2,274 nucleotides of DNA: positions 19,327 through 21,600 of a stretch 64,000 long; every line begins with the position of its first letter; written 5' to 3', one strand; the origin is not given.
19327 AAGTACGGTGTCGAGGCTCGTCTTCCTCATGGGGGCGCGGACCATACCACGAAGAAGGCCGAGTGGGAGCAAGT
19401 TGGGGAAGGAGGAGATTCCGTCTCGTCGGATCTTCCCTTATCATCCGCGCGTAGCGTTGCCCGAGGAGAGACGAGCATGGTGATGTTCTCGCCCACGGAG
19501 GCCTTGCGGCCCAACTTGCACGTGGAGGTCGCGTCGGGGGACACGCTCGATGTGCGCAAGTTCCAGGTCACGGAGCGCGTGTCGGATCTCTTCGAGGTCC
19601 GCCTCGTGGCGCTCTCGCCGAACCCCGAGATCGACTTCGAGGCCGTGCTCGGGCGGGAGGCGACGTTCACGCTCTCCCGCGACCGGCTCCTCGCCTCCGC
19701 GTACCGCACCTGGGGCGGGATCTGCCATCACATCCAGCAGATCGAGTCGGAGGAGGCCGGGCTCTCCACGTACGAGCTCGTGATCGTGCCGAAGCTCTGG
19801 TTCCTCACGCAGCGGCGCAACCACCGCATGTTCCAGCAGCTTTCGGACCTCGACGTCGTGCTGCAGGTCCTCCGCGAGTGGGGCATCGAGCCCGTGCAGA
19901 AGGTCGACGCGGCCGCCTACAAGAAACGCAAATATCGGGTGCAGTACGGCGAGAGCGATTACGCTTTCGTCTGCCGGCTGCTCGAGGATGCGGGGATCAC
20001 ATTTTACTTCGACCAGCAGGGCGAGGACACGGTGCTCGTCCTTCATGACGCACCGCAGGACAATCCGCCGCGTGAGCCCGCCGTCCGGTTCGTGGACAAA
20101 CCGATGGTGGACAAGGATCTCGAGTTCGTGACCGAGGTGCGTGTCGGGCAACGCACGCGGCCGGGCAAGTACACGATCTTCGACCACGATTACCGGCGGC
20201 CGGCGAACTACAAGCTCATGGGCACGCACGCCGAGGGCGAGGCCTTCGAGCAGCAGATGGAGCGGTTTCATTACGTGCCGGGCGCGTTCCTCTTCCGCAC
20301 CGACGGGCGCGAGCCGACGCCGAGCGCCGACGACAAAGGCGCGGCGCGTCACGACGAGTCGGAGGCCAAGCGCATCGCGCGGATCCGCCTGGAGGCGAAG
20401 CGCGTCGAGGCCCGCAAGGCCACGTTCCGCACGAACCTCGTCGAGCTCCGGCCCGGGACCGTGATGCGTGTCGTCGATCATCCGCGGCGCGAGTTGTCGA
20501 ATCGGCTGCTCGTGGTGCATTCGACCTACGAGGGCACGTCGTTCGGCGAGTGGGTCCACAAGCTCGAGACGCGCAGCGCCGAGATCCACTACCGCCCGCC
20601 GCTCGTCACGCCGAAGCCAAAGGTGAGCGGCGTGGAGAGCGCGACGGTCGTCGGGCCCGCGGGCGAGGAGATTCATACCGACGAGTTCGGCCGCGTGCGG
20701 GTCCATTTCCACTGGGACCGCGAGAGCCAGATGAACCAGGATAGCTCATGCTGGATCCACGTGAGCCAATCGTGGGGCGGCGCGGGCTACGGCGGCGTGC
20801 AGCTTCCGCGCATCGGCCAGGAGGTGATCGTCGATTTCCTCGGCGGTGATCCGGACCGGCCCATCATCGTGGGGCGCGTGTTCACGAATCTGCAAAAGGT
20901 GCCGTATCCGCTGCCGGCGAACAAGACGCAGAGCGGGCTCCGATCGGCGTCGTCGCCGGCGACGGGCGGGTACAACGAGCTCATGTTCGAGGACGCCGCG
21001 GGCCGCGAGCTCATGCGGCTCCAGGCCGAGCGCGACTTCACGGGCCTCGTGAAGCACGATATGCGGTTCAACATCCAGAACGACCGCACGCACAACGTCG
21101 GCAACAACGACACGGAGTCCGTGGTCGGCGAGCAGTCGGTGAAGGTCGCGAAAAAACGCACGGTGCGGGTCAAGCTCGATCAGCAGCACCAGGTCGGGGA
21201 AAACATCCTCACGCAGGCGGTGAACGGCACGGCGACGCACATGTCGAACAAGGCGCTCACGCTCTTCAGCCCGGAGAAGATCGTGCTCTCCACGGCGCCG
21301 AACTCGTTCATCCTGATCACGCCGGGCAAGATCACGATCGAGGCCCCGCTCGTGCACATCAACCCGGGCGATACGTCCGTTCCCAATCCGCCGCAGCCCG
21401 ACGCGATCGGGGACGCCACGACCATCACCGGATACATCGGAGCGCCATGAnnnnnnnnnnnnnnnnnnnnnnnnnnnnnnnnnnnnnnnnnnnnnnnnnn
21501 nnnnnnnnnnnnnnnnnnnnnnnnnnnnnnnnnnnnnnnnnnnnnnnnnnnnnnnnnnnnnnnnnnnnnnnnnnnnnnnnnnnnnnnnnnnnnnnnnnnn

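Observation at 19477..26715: Orphan T6SS cargo island: vgrG, ABC-class ATPase, two Eag-like chaperones, toxin-less prePAAR protein, convergent extended DUF2169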

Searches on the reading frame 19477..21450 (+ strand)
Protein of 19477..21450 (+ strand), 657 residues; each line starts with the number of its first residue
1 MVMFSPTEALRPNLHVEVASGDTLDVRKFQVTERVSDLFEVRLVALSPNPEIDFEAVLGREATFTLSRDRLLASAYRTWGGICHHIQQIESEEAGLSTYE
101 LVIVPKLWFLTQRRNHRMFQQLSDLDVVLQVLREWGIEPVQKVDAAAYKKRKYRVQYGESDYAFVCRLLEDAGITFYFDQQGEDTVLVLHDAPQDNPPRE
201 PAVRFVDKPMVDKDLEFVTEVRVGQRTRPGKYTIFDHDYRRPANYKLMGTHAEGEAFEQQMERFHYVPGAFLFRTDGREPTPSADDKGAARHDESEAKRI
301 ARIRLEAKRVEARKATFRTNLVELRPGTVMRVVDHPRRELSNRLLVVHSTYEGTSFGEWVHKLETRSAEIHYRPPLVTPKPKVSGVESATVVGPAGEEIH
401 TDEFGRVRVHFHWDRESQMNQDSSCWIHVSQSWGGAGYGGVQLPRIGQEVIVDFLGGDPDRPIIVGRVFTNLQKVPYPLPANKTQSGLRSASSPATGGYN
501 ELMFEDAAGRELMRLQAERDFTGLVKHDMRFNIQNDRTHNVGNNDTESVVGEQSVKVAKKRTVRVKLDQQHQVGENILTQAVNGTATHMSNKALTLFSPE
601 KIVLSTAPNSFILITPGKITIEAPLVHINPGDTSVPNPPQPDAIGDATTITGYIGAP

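Call 4: search_protein_families(library=pfam, proteins=[window:19477-21450:+], max_evalue=0.1)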
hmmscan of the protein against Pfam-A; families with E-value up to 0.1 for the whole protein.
window:19477-21450:+ (657 aa): 5 families
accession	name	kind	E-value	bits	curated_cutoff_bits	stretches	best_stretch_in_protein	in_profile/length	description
PF05954.17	Phage_GPD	-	6.7e-71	239.4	30.1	1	32-352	1-300/305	Phage tail baseplate hub (GPD)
PF22178.3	Gp5_trimer_C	-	1.6e-23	83.4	30.9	1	486-581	1-96/112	Bacteriophage T4 gp5 C-terminal trimerisation domain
PF04717.18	Phage_base_V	-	7.3e-13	49.1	23.8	1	401-469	11-75/75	Type VI secretion system/phage-baseplate injector OB domain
PF20093.5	DUF6484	-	3.5e-05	24.8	27.6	1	445-468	38-61/61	Domain of unknown function (DUF6484)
PF22255.2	Gp44-like_2nd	-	0.0077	16.6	27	1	120-183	17-79/84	Baseplate hub protein gp44-like, second domain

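Call 8: search_protein_families(library=ncbifam, proteins=[window:19477-21450:+], max_evalue=0.01)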
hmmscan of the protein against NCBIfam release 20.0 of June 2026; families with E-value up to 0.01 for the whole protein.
window:19477-21450:+ (657 aa): 3 families
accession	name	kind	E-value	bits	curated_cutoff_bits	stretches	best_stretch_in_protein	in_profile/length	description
TIGR03361.1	VI_Rhs_Vgr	subfamily_domain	6.9e-143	476.9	186.35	1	19-538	7-513/513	type VI secretion system tip protein TssI/VgrG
TIGR01646.1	vgr_GE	subfamily_domain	2.8e-104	349.8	121.8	1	25-520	2-480/480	type VI secretion system tip protein VgrG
NF033848.1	VgrG_rel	hypoth_equivalog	5.9e-13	47.9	275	1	380-566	371-537/547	VgrG-related protein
